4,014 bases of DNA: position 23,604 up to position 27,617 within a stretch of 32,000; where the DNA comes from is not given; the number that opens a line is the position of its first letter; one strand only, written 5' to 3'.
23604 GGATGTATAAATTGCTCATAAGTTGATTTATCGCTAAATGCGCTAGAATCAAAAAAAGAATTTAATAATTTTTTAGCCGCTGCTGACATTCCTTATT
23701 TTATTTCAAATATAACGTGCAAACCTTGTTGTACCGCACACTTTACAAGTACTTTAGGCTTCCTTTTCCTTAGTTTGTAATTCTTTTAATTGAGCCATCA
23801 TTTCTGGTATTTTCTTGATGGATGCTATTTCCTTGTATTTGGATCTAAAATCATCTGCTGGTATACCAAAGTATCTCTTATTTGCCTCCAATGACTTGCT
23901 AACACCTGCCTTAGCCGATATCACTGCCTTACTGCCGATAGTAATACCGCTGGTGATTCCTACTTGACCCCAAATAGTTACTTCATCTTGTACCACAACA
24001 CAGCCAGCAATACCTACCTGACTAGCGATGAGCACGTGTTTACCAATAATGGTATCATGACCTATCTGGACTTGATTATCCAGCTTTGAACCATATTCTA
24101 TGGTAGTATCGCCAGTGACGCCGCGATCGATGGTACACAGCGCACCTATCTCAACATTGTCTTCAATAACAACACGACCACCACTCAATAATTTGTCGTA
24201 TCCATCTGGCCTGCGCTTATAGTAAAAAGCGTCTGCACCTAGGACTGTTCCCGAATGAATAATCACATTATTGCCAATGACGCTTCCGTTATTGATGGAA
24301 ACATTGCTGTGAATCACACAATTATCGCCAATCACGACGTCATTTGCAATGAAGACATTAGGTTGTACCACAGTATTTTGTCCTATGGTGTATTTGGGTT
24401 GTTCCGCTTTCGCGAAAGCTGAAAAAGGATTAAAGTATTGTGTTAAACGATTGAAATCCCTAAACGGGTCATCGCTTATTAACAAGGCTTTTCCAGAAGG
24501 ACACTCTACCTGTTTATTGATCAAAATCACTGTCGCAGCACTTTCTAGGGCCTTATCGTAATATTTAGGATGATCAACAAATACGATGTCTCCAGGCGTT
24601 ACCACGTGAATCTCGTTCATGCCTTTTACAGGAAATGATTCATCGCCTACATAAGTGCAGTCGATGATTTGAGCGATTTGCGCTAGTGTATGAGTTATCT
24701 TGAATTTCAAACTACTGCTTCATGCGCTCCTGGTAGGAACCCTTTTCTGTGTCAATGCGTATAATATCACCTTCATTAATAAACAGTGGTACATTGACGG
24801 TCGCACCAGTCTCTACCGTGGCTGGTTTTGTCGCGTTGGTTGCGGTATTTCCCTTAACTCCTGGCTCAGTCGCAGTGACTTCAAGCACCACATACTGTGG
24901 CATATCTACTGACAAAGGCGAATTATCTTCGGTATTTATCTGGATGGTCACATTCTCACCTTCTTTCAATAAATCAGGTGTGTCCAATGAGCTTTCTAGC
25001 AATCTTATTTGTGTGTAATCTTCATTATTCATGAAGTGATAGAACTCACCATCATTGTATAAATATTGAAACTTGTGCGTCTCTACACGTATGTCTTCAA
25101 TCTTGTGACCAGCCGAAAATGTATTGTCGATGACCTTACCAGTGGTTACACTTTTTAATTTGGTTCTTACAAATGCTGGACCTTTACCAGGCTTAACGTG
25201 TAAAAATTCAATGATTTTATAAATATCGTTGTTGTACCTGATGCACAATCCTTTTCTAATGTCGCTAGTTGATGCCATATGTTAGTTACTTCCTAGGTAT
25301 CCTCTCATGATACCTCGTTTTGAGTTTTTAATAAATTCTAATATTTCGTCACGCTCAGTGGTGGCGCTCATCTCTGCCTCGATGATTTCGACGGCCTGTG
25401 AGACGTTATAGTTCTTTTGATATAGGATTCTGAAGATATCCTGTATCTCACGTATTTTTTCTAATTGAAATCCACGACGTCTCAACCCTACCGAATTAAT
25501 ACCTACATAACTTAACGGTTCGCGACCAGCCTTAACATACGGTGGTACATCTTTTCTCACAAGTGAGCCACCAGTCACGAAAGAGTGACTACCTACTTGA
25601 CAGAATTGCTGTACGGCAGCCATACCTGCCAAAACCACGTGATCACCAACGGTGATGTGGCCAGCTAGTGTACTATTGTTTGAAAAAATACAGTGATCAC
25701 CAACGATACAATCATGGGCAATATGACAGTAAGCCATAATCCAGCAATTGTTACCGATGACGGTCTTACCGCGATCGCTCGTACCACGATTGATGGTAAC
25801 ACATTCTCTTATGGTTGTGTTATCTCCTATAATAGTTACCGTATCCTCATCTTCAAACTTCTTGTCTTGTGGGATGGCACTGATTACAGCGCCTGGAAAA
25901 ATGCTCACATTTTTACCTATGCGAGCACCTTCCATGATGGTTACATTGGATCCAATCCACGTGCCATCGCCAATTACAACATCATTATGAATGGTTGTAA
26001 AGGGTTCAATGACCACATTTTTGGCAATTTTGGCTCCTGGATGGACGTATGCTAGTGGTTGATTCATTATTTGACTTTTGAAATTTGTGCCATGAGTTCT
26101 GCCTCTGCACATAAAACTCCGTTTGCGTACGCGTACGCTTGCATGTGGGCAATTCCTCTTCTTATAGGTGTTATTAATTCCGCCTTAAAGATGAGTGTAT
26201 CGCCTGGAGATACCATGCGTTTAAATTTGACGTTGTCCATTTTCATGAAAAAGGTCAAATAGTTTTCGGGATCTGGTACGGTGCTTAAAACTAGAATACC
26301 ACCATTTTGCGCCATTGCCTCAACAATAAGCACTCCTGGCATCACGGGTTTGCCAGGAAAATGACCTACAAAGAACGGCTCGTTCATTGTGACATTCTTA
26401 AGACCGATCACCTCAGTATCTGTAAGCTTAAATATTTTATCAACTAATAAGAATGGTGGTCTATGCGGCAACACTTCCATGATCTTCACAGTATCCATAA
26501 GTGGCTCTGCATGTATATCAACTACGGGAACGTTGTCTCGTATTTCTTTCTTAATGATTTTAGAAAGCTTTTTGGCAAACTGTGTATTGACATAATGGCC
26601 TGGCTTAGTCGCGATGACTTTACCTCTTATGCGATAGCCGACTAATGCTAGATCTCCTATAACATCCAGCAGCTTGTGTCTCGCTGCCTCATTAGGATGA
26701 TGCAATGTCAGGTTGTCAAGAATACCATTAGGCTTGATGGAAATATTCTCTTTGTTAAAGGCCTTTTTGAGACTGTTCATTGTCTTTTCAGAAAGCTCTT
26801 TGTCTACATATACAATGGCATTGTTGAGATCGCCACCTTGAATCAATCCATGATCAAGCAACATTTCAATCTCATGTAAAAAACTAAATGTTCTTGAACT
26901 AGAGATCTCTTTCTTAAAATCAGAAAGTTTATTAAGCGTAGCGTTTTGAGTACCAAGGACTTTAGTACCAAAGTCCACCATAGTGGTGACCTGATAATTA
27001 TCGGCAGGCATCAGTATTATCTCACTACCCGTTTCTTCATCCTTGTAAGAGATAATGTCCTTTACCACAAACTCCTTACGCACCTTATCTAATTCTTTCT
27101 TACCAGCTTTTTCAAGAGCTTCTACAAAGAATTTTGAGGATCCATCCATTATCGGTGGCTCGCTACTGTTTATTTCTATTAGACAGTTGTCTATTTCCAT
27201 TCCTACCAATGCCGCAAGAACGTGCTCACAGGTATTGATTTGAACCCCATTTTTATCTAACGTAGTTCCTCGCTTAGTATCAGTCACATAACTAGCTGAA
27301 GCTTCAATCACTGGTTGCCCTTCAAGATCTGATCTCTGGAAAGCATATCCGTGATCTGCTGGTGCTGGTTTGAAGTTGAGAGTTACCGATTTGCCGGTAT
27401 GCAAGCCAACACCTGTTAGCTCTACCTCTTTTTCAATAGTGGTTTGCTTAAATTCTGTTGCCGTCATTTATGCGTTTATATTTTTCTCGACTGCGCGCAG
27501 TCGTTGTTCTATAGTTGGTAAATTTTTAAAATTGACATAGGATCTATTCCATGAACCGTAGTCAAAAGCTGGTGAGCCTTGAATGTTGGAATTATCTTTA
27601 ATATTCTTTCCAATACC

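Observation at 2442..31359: Iterated 14-bp perfect palindrome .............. scattered through unrelated core genes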

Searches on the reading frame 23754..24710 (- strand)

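Call 9: search_protein_families(library=pfam, proteins=[window:23754-24710:-])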
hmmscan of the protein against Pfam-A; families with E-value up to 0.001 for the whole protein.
window:23754-24710:- (318 aa): 5 families
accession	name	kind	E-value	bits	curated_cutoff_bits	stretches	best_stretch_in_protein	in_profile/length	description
PF00132.30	Hexapep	-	6.7e-23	79.8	27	3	108-141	3-36/36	Bacterial transferase hexapeptide (six repeats)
PF04613.19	LpxD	-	2.9e-13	49.9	30.8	1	27-91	3-69/70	UDP-3-O-[3-hydroxymyristoyl] glucosamine N-acyltransferase, LpxD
PF25084.1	LbH_EIF2B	-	5e-10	39.8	54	1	106-157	21-70/105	EIF2B subunit epsilon LbH domain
PF14602.12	Hexapep_2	-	0.00011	22.3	27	0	125-159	2-34/34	Hexapeptide repeat of succinyl-transferase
PF25087.1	GMPPB_C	-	0.00013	22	39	0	118-158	4-44/110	GMPPB C-terminal domain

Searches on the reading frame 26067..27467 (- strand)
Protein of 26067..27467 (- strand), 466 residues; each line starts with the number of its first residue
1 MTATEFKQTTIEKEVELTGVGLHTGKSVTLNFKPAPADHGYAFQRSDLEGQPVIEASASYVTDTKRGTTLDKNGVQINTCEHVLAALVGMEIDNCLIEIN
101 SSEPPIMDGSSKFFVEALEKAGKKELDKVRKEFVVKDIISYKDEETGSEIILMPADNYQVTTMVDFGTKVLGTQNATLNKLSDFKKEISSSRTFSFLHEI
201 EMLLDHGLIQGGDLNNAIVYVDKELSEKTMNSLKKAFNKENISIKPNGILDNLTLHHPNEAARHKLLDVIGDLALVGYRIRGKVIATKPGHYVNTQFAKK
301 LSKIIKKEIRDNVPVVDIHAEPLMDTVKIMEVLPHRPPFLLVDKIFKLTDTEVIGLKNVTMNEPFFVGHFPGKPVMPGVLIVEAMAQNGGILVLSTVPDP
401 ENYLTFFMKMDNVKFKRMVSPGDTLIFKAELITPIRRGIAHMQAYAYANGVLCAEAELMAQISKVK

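Call 8: find_encoding_contigs(protein=window:26067-27467:-, flank=10000, max_places=10)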
Protein window:26067-27467:- (466 aa): no gene with exactly this product is on record in the collection.
